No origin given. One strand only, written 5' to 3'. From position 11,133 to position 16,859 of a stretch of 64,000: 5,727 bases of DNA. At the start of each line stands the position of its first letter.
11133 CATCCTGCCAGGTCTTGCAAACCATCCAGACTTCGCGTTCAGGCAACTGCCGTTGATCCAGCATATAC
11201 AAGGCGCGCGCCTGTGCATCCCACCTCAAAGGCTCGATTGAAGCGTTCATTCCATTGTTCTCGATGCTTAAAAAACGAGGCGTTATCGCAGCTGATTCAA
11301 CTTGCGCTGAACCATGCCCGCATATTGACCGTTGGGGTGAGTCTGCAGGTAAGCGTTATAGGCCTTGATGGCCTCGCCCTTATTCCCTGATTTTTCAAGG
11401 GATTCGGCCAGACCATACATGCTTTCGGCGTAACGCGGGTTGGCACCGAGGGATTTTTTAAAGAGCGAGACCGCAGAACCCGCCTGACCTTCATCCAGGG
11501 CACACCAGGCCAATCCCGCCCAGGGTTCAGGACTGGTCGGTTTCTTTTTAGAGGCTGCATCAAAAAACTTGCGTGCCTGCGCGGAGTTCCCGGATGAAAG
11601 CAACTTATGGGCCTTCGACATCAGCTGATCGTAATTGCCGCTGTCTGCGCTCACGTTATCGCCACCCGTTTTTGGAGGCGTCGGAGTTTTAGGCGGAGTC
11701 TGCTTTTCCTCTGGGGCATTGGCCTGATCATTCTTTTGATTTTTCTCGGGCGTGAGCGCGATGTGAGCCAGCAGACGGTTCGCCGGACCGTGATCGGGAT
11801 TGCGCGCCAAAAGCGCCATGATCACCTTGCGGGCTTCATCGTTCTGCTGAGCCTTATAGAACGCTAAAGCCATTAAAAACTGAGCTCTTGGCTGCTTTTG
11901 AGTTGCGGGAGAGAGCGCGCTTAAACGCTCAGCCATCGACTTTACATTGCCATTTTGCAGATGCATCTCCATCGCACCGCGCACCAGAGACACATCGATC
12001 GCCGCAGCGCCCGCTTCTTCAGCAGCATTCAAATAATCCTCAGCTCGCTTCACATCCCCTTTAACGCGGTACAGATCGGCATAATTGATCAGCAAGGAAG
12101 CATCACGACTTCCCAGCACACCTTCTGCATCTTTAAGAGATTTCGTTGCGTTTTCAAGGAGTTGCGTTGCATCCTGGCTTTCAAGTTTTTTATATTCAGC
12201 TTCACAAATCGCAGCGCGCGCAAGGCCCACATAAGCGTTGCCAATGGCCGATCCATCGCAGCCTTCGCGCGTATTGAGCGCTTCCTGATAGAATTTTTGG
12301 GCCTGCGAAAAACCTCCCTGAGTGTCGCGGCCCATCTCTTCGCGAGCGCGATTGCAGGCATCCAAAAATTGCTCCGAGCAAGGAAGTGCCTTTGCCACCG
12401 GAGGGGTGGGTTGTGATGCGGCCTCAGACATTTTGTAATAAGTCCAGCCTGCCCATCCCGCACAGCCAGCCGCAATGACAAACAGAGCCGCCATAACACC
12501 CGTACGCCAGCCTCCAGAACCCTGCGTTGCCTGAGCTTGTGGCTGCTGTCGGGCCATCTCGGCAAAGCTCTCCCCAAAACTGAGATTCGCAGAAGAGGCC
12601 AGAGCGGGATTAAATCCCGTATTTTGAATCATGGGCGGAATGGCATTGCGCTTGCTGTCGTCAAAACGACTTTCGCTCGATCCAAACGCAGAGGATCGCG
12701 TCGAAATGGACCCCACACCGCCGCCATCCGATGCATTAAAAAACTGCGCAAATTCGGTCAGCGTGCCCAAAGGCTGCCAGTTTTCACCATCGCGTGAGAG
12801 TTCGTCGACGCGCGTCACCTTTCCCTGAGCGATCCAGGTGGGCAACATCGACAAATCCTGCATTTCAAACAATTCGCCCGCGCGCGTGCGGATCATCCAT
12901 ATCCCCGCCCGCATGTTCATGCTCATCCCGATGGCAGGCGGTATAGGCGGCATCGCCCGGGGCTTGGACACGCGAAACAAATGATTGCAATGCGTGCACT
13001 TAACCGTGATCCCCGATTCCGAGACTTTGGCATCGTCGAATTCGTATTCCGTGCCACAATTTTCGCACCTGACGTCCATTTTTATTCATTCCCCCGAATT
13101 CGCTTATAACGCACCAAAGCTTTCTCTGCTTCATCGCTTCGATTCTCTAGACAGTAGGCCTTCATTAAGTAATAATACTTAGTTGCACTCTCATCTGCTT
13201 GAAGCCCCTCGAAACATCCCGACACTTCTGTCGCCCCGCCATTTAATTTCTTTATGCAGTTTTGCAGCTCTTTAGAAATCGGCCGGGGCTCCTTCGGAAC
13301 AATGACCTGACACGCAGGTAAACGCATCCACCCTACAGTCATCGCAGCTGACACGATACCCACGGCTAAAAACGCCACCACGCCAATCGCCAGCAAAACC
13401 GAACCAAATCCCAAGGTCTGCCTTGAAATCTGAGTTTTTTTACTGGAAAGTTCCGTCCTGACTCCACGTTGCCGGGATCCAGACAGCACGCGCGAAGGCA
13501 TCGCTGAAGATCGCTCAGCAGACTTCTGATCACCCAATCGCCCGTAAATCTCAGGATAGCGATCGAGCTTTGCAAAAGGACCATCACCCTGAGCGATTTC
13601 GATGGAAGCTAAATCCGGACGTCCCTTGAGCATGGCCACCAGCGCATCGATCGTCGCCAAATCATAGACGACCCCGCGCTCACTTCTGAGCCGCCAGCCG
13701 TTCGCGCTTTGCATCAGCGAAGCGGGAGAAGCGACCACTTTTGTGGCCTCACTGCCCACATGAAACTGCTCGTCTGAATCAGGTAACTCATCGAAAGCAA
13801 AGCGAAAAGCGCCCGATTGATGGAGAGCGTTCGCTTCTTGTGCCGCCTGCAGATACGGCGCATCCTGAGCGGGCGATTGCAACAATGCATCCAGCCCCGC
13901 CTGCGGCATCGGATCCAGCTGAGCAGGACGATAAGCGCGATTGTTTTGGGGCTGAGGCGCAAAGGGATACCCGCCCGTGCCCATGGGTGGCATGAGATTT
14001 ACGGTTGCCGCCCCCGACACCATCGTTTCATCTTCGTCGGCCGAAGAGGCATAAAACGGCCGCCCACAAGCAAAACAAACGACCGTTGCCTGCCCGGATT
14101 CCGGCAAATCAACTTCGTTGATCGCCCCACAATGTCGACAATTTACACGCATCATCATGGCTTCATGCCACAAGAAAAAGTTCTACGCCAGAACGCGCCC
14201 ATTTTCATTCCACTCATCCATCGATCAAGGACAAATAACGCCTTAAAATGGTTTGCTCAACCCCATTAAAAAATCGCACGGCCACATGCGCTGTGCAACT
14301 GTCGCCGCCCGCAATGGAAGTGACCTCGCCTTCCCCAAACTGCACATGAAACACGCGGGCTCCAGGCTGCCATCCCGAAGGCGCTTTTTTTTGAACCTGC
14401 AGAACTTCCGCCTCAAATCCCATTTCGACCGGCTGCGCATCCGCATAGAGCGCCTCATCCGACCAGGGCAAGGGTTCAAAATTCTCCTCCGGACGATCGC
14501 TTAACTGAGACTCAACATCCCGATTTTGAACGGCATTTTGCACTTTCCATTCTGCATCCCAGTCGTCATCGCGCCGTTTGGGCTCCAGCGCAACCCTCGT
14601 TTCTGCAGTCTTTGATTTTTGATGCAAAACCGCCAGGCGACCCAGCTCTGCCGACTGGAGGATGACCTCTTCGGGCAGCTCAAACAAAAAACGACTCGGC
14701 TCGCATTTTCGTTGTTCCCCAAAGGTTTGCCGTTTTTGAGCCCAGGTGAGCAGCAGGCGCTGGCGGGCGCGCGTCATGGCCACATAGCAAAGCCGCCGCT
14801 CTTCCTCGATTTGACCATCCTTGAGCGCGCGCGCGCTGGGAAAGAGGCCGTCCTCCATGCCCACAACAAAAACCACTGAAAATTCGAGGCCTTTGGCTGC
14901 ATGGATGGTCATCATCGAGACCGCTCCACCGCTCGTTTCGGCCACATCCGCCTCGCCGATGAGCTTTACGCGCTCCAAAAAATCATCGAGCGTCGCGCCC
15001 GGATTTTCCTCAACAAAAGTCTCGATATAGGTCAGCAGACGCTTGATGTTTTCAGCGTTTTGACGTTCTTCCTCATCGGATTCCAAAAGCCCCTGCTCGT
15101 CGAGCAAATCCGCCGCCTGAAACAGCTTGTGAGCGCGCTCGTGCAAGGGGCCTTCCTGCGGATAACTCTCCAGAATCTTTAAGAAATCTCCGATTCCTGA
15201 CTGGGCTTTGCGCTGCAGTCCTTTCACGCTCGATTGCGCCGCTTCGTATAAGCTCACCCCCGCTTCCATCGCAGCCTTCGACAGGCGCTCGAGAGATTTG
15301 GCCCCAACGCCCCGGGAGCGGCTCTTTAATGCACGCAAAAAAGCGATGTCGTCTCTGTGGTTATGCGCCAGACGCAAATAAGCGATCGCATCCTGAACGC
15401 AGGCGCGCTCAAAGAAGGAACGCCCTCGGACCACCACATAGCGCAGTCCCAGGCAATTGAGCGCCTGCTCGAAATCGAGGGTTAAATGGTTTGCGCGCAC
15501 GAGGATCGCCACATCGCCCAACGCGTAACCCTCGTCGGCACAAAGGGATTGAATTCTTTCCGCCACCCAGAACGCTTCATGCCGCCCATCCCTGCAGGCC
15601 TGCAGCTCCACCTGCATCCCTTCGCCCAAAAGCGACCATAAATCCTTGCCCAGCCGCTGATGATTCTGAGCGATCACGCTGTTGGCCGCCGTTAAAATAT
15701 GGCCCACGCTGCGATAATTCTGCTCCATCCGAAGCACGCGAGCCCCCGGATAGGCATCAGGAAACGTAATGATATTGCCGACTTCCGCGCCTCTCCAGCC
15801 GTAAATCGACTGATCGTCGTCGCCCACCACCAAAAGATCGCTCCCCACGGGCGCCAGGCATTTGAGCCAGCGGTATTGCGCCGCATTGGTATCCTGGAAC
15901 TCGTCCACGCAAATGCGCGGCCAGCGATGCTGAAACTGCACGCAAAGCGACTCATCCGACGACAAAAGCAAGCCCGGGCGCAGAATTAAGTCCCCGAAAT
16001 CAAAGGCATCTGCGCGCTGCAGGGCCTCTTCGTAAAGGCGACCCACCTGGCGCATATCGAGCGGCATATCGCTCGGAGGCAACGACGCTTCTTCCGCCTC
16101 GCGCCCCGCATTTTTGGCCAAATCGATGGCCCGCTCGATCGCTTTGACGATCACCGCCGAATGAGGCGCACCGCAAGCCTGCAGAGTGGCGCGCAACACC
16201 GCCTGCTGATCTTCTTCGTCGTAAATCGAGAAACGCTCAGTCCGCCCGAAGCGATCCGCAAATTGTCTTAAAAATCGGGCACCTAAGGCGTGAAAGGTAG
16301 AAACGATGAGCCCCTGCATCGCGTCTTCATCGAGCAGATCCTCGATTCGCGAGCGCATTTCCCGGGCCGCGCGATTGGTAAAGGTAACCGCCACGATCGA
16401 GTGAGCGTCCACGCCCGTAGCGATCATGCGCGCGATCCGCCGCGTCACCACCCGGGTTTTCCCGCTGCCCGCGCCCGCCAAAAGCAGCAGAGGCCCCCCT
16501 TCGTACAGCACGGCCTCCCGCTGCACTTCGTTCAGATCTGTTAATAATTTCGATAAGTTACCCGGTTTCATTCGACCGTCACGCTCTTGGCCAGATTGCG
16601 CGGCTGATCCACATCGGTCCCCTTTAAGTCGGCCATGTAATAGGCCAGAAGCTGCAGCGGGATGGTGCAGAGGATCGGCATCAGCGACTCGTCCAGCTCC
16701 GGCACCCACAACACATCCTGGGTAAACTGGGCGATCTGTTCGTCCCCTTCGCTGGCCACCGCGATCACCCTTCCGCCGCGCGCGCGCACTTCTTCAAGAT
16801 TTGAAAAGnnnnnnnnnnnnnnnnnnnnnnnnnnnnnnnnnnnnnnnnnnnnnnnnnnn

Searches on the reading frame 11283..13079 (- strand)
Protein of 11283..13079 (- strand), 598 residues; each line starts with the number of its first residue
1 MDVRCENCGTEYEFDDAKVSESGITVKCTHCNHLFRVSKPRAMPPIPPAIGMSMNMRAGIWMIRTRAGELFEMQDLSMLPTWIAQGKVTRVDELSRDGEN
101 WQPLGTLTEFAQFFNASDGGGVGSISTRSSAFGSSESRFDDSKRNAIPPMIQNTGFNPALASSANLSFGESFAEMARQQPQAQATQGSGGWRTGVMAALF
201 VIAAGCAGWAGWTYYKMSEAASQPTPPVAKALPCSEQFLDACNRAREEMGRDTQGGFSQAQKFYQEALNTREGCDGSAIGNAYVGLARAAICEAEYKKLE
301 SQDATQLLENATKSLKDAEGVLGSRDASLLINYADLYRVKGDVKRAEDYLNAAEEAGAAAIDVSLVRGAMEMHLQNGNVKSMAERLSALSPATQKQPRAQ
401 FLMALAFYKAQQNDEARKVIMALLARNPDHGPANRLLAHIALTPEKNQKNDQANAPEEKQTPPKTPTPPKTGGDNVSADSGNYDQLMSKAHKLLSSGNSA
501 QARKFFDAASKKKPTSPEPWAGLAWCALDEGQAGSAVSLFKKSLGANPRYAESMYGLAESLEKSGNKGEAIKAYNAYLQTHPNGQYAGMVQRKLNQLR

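Call 8: search_protein_families(library=ncbifam, proteins=[window:11283-13079:-], max_evalue=0.001)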
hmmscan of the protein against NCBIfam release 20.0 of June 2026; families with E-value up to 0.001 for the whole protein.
window:11283-13079:- (598 aa): 15 families
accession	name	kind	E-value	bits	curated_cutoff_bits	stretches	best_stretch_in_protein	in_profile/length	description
TIGR02917.1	PEP_TPR_lipo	equivalog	2.4e-14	52.2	312.2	2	489-584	131-226/899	XrtA/PEP-CTERM system TPR-repeat protein PrsT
TIGR02521.1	type_IV_pilW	equivalog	9.3e-10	38.4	154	1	494-584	110-202/234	type IV pilus biogenesis/stability protein PilW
TIGR02098.1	MJ0042_CXXC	domain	3e-09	36.4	20.9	1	1-37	1-37/38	MJ0042-type zinc finger domain-containing protein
NF033920.0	C39_PA2778_fam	equivalog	8.5e-09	35.2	150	1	482-579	155-252/255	PA2778 family cysteine peptidase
NF052415.1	T3SS_chap_SctY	equivalog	1.4e-08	35.2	70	1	483-579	6-105/106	type III secretion apparatus assembly chaperone SctY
TIGR02552.1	LcrH_SycD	equivalog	5.2e-08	32.7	104.8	1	480-592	15-128/136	SycD/LcrH family type III secretion system chaperone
NF040959.1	MamA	equivalog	6e-08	32.4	200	0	529-585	49-105/204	magnetosome protein MamA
TIGR03939.1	PGA_TPR_OMP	equivalog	6.9e-08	31.2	366.65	1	500-587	103-190/800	poly-beta-1,6 N-acetyl-D-glucosamine export porin PgaA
NF008757.0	PRK11788.1-5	equivalog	4.6e-07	29.3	363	0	278-449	178-334/388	lipopolysaccharide assembly protein LapB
NF033758.1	gliding_GltE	equivalog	1.5e-06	27.5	225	1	496-584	99-187/411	adventurous gliding motility TPR repeat lipoprotein GltE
TIGR02795.1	tol_pal_ybgF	equivalog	2.7e-05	24.7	90.1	0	391-454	33-96/119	tol-pal system protein YbgF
TIGR00540.1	TPR_hemY_coli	hypoth_equivalog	4e-05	22.6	142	0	358-449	223-309/385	heme biosynthesis-associated TPR protein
NF033761.1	gliding_GltJ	equivalog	6.9e-05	22.1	450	0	3-38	3-38/671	adventurous gliding motility protein GltJ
TIGR03302.1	OM_YfiO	subfamily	0.00057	19.5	81.4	0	483-598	33-162/239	outer membrane protein assembly factor BamD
NF047507.1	TPR_BatC_Lepto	exception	0.00058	19.4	175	1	389-496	88-193/214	TPR repeat-containing protein BatC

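Call 68: search_protein_families(library=pfam, proteins=[window:11283-13079:-], max_evalue=0.05)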
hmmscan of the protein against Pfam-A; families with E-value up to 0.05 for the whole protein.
window:11283-13079:- (598 aa): 23 families
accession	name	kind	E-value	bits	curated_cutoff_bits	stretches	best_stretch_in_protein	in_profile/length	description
PF14559.12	TPR_19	-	5e-21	75.2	25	3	527-590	1-65/68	Tetratricopeptide repeat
PF13432.12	TPR_16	-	2.7e-16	60.1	32.7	3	524-583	4-63/65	Tetratricopeptide repeat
PF13428.12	TPR_14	-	6.1e-16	57.8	23.5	2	397-439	1-43/44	Tetratricopeptide repeat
PF13717.11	Zn_ribbon_4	-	2.2e-14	53.5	30.3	1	1-36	1-36/36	zinc-ribbon domain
PF07719.23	TPR_2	-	3.5e-14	52.1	27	1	551-583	1-33/34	Tetratricopeptide repeat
PF25062.1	ARM_TT21_N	-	1.8e-10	41.3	40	2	481-583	98-200/222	Tetratricopeptide repeat protein 21 N-terminal ARM repeat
PF13431.12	TPR_17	-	4.8e-09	36.2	24.4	0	539-571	1-33/34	Tetratricopeptide repeat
PF13174.12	TPR_6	-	7.1e-09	36.2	26.3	2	552-583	1-32/33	Tetratricopeptide repeat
PF13719.11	Zn_ribbon_5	-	7.6e-09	35.6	29.3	1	1-37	1-37/37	zinc-ribbon domain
PF13181.12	TPR_8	-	1.1e-08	35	25.7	0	551-578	1-28/34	Tetratricopeptide repeat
PF13424.12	TPR_12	-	2.9e-08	34.2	30.1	1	536-578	29-72/77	Tetratricopeptide repeat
PF12895.13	ANAPC3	-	8.6e-07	29.6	27.2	1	523-575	29-80/82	Anaphase-promoting complex, cyclosome, subunit 3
PF00515.34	TPR_1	-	2.1e-06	27.8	27.8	0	551-583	1-33/34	Tetratricopeptide repeat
PF16918.11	PknG_TPR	-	0.001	18.4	27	0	348-452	73-180/340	Protein kinase G tetratricopeptide repeat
PF13525.12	YfiO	-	0.0014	18.9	25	0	373-431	15-76/203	Outer membrane lipoprotein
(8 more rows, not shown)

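Call 70: search_solved_structures(query=window:11283-13079:-, max_evalue=0.1)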
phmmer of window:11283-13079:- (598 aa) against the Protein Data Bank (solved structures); distinct sequences matched with E-value up to 0.1: 70 (the best 60 are shown).
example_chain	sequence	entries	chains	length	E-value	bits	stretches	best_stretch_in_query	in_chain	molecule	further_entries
9qhb_A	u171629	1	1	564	9.1e-37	130.5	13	496-585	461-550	Engineered tetratricopeptide repeat protein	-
9qhc_A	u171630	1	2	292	1.6e-18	70.3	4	498-584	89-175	Engineered tetratricopeptide repeat protein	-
8bu0_A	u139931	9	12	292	9.8e-18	67.7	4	500-585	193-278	Consensus tetratricopeptide repeat protein | Crystal structure of an 8-repeat consensus TPR superhelix with Zinc. | Monomer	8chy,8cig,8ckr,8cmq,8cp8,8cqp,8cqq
7yeh_B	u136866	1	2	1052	1.7e-11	47.1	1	488-583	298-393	UDP-N-acetylglucosamine--peptide N-acetylglucosaminyltransferase 110 kDa subunit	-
7yea_A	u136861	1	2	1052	1.7e-11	47.1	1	488-583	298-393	UDP-N-acetylglucosamine--peptide N-acetylglucosaminyltransferase 110 kDa subunit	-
7ntf_A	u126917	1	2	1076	1.9e-11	47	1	488-583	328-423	Isoform 1 of UDP-N-acetylglucosamine--peptide N-acetylglucosaminyltransferase 110 kDa subu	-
1w3b_A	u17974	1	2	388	3.9e-11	45.9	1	488-583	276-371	UDP-N-ACETYLGLUCOSAMINE--PEPTIDE N-ACETYLGLUCOSAMINYLTRANSFERASE 110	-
6eou_A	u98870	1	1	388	5.2e-11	45.5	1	488-583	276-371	UDP-N-acetylglucosamine--peptide N-acetylglucosaminyltransferase 110 kDa subunit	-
8ch0_A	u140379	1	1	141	3e-09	39.7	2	505-582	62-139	Consensus tetratricopeptide repeat protein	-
2fo7_A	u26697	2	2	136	6.2e-09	38.7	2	505-582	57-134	SYNTHETIC CONSENSUS TPR PROTEIN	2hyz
9gzg_A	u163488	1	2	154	7.8e-09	38.3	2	505-585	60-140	Engineered CTPR protein with glutamic acids for conductivity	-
5hrz_A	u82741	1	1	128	7.4e-07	31.8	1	496-587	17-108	TPR domain protein 1na0C3_3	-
6v8e_A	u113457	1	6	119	1.3e-06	31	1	502-587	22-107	Designed protein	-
6vl6_A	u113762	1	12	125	1.7e-06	30.6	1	481-584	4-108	T33_dn2A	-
1na0_A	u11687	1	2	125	2e-06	30.4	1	492-587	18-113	designed protein CTPR3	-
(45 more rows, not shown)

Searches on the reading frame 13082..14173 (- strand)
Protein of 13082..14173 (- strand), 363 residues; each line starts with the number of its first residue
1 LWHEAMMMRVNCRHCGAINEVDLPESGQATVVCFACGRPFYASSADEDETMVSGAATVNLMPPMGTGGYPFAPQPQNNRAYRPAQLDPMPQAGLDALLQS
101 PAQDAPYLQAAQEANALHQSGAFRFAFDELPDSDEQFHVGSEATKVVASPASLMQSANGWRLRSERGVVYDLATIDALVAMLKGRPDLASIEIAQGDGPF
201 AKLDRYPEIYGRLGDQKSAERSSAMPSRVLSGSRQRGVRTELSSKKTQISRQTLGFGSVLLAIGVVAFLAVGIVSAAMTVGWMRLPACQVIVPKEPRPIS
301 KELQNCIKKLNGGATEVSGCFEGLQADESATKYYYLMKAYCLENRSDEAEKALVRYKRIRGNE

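Call 8: search_protein_families(library=ncbifam, proteins=[window:13082-14173:-], max_evalue=0.001)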
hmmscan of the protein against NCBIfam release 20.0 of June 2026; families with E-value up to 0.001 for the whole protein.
window:13082-14173:- (363 aa): 0 families

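Call 25: search_protein_families(library=ncbifam, proteins=[window:13082-14173:-], max_evalue=0.001)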
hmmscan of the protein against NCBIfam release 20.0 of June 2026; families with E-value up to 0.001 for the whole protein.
window:13082-14173:- (363 aa): 0 families

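Call 68: search_protein_families(library=pfam, proteins=[window:13082-14158:-], max_evalue=0.05)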
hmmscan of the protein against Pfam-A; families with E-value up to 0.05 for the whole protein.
window:13082-14158:- (358 aa): 0 families

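Call 69: search_solved_structures(query=window:13082-14158:-, max_evalue=10, show_alignments=3)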
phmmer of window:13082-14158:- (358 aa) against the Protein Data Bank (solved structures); distinct sequences matched with E-value up to 10: 1.
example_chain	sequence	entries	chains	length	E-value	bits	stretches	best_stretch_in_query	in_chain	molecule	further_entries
1v98_A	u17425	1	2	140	0.62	12.6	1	4-43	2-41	thioredoxin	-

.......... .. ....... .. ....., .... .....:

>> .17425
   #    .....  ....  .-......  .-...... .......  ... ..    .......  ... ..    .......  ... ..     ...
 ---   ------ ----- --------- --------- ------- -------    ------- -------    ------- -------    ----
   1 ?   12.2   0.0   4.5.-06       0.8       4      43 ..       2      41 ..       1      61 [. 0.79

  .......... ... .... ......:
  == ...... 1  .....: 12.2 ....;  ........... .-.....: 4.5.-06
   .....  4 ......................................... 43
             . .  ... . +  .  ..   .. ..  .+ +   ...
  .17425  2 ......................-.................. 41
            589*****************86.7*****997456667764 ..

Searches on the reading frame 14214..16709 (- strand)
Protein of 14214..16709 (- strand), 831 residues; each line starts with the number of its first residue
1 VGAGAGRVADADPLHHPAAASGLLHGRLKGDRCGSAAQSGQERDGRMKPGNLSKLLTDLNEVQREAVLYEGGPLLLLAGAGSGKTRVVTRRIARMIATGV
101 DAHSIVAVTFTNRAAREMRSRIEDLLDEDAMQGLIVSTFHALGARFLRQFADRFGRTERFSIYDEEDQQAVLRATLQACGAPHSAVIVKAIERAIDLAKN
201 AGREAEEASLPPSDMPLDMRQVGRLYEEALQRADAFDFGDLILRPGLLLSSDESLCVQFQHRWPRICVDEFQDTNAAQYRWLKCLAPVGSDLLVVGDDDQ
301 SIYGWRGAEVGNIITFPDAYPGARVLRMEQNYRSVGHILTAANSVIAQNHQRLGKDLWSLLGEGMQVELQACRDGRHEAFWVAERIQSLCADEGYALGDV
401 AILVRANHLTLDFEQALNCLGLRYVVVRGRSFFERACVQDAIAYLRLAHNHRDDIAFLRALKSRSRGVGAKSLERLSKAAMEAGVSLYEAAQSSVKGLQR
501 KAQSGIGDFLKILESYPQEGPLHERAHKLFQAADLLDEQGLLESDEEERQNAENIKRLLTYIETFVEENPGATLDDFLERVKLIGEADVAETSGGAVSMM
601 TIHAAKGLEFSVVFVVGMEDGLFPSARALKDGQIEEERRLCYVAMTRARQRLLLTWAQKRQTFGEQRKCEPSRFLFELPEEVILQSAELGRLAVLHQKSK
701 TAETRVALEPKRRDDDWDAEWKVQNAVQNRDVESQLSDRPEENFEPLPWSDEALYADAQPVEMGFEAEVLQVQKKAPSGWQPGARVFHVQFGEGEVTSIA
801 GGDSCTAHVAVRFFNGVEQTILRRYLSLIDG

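Call 8: search_protein_families(library=ncbifam, proteins=[window:14214-16709:-], max_evalue=0.001)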
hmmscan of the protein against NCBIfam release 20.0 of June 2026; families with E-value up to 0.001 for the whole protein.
window:14214-16709:- (831 aa): 17 families
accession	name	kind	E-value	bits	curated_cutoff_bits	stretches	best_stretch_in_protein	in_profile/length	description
TIGR01073.1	pcrA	equivalog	2.9e-183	611.1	911.2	1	55-823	1-719/725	DNA helicase PcrA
NF008743.0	PRK11773.1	equivalog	1.6e-175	585.5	965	1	52-687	3-645/720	DNA helicase II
TIGR01075.1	uvrD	equivalog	2.2e-168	561.8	1144.45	1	55-727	1-673/715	DNA helicase II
TIGR01074.1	rep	equivalog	3.8e-167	557.5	951.45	1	59-700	2-654/668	DNA helicase Rep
NF008172.0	PRK10919.1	equivalog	3.1e-122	409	1168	1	59-686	3-641/673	DNA helicase Rep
TIGR02785.1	addA_Gpos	equivalog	5.9e-49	166.8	707.65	3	62-131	5-74/1234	helicase-exonuclease AddAB subunit AddA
NF008276.0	PRK11054.1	equivalog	3.4e-44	151.4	543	3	58-171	196-307/684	DNA helicase IV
TIGR00609.1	recB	equivalog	7.9e-42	143.5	696.05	3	221-350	328-459/1175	exodeoxyribonuclease V subunit beta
NF010485.0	PRK13909.1-2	equivalog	1.5e-31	109.4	650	2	76-128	8-60/909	RecB-like helicase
TIGR02784.1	addA_alphas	equivalog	5.4e-27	94.6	860.75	4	76-128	15-67/1138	double-strand break repair helicase AddA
NF010487.0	PRK13909.1-4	equivalog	5e-25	87.9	759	2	76-123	9-56/924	RecB-like helicase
NF008128.0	PRK10876.1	equivalog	4.5e-14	51.1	1697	1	230-350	344-465/1181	exodeoxyribonuclease V subunit beta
NF010484.0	PRK13909.1-1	equivalog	6.7e-11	40.7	1074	1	75-126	9-60/945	RecB-like helicase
NF010486.0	PRK13909.1-3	equivalog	2.7e-08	32.3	1109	1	74-124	8-58/921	RecB-like helicase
NF041464.1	HelD_BACSU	equivalog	3.4e-08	31.9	419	1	265-417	549-693/779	RNA polymerase recycling motor HelD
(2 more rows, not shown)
